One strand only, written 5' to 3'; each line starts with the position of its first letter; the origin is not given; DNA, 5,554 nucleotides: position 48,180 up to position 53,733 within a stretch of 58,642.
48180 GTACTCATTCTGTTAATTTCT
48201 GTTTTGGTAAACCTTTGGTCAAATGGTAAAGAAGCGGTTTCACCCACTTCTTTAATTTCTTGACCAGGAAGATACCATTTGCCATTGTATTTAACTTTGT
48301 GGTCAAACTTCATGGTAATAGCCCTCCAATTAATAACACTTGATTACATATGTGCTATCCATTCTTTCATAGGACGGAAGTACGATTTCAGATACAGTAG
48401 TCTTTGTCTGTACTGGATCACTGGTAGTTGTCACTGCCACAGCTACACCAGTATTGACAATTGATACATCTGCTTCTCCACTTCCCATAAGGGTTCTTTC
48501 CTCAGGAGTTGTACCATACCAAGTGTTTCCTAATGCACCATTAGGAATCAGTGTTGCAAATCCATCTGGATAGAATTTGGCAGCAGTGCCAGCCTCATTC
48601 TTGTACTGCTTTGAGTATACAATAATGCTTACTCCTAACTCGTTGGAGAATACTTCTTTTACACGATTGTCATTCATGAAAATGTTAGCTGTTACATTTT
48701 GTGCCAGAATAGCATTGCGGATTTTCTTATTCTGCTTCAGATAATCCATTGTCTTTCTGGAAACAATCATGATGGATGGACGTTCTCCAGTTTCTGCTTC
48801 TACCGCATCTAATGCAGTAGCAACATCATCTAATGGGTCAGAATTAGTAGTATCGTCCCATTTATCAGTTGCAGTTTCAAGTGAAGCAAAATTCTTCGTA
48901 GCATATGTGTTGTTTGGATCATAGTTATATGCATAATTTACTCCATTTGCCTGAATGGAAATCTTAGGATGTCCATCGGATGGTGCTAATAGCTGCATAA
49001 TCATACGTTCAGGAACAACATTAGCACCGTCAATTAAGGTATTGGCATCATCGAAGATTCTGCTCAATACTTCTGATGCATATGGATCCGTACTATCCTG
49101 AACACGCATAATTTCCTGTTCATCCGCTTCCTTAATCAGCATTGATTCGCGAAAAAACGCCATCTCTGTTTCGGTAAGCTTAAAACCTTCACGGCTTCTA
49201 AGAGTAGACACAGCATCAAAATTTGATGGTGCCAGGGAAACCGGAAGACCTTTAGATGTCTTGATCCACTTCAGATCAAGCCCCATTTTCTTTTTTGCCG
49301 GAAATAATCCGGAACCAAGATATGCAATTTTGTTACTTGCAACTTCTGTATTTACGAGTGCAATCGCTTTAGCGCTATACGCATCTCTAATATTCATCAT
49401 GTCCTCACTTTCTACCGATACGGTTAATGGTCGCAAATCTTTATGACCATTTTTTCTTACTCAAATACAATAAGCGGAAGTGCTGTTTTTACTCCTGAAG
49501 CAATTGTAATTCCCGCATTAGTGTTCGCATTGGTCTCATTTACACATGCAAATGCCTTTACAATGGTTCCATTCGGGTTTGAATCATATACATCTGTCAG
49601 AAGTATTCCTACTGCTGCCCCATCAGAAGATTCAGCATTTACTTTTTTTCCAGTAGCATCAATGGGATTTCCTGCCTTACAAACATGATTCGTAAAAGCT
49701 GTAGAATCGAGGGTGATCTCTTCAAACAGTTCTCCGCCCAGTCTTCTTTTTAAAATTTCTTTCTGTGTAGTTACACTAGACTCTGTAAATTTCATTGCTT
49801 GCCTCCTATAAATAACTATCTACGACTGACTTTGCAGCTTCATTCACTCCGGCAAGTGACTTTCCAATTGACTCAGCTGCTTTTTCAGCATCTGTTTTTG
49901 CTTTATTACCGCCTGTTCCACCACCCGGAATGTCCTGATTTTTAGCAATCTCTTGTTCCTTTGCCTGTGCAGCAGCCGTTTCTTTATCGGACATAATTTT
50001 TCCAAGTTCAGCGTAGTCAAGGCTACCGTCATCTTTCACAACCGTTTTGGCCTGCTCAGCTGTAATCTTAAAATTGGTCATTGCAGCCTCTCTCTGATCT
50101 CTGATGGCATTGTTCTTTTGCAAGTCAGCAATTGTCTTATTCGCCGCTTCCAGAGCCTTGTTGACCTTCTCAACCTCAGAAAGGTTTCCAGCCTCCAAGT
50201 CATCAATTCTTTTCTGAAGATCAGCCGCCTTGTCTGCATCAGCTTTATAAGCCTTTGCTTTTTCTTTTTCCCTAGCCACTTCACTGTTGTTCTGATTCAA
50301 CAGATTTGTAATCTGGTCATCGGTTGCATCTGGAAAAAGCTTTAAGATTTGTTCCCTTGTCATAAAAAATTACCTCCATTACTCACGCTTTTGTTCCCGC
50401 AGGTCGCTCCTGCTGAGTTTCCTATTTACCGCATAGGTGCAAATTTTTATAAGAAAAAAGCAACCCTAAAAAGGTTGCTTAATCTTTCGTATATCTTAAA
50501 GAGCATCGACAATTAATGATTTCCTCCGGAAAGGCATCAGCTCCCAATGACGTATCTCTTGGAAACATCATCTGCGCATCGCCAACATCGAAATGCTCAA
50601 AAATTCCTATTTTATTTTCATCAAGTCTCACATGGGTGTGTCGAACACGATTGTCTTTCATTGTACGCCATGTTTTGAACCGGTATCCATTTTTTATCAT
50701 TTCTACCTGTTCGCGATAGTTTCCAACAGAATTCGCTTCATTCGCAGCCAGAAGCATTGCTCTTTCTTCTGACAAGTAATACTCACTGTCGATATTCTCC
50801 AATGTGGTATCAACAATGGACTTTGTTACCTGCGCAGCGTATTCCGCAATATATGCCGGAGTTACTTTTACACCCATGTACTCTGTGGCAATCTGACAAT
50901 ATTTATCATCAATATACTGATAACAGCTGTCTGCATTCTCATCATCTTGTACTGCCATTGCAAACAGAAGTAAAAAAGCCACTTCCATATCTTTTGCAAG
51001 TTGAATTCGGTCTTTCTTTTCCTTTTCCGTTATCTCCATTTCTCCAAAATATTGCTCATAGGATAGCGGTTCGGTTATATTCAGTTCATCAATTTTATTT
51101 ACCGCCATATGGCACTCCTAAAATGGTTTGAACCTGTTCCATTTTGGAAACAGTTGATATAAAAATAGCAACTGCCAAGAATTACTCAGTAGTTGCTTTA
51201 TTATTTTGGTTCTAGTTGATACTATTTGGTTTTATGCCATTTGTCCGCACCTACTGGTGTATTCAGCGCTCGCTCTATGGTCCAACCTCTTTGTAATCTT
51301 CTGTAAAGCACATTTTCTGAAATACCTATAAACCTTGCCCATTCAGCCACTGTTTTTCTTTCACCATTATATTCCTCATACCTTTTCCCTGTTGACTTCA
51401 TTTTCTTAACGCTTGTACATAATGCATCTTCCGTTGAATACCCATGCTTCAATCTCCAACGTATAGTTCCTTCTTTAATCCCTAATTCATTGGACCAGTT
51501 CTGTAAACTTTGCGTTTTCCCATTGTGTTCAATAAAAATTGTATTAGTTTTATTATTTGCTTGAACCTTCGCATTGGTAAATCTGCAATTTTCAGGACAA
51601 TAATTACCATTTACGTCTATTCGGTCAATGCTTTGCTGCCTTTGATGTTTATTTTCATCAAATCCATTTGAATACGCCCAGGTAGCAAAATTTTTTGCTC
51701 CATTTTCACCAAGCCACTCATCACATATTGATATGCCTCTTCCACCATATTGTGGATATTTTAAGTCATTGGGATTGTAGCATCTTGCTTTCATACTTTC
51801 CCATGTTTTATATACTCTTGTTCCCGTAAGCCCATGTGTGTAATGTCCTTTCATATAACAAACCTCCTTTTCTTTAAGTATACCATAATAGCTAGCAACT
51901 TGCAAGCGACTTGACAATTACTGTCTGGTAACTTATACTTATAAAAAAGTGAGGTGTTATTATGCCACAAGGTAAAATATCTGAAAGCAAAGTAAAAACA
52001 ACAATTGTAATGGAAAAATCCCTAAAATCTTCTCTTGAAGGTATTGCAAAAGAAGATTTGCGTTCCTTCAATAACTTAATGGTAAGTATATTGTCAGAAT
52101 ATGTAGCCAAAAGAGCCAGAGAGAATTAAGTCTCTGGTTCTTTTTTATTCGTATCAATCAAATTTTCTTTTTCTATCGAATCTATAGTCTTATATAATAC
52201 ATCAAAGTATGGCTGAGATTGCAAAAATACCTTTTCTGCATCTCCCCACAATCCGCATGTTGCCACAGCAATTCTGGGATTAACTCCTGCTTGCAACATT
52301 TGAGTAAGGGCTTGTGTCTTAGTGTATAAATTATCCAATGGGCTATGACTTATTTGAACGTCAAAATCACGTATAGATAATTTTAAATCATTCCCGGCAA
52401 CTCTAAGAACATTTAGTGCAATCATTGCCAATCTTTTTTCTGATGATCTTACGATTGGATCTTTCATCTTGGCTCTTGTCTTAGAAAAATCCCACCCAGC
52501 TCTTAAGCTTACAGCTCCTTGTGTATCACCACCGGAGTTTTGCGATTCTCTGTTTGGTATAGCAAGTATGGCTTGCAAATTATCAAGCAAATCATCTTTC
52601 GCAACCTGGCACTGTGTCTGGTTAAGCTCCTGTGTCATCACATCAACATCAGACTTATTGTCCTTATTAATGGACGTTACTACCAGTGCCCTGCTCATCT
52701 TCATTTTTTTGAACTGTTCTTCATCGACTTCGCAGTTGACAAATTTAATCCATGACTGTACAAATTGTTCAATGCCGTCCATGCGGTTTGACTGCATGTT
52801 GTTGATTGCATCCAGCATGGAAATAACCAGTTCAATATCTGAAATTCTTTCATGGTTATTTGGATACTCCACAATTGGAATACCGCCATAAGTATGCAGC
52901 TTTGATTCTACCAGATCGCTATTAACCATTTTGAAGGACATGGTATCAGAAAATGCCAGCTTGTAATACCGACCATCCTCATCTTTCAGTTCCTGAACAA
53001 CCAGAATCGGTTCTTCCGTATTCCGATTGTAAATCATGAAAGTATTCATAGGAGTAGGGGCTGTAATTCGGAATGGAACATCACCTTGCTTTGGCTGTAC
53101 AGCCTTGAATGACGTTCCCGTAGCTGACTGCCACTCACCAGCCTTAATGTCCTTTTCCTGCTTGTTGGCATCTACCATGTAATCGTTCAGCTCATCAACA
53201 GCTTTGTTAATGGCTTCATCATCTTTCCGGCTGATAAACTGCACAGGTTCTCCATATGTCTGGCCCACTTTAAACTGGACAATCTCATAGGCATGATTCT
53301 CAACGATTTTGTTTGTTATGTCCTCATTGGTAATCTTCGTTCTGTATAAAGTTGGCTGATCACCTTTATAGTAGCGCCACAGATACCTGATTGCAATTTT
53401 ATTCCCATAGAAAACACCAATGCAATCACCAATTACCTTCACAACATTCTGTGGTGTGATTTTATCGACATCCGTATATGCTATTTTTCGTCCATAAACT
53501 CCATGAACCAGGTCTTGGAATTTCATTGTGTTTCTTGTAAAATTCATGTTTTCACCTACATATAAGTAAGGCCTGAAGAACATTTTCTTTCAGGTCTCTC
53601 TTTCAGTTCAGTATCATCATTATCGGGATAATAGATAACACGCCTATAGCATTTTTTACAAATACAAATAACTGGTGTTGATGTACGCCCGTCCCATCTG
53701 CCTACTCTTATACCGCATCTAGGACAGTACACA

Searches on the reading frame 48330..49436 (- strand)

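Call 12: search_protein_families(library=phrogs, proteins=[window:48330-49436:-], max_evalue=0.001)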
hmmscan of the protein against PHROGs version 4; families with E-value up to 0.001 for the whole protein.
window:48330-49436:- (368 aa): 4 families
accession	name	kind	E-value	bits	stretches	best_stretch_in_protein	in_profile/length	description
phrog_29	-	head and packaging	7.6e-61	207.6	1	11-366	20-357/439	major head protein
phrog_1005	-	head and packaging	8.1e-15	55.9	1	173-252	130-204/315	major head protein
phrog_26029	-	unknown function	3.5e-08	34.6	1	38-105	24-91/105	-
phrog_1650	-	head and packaging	0.00011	22.6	1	186-273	153-235/300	major head protein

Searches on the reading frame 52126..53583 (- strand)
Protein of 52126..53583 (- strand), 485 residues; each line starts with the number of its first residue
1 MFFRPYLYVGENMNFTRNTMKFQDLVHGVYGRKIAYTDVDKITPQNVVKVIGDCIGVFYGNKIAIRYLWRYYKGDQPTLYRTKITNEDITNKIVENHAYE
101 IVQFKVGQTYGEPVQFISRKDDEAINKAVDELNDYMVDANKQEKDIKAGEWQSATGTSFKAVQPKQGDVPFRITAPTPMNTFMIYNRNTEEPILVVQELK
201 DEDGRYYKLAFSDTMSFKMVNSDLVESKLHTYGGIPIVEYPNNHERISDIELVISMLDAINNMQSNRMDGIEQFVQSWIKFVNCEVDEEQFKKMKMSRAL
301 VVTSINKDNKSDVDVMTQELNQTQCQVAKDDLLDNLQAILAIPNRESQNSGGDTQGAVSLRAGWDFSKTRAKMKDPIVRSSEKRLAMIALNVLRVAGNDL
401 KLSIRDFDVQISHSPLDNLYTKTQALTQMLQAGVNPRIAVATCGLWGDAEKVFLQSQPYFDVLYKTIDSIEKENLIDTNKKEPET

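Call 12: search_protein_families(library=phrogs, proteins=[window:52126-53583:-], max_evalue=0.001)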
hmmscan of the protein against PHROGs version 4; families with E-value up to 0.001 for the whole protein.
window:52126-53583:- (485 aa): 3 families
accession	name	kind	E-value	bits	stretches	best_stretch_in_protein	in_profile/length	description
phrog_64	-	head and packaging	5.9e-58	197.6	1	18-465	45-486/547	portal protein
phrog_104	-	head and packaging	9.5e-08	32.1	1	154-268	144-273/550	portal protein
phrog_8065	-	unknown function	2e-06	29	1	65-140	60-134/165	-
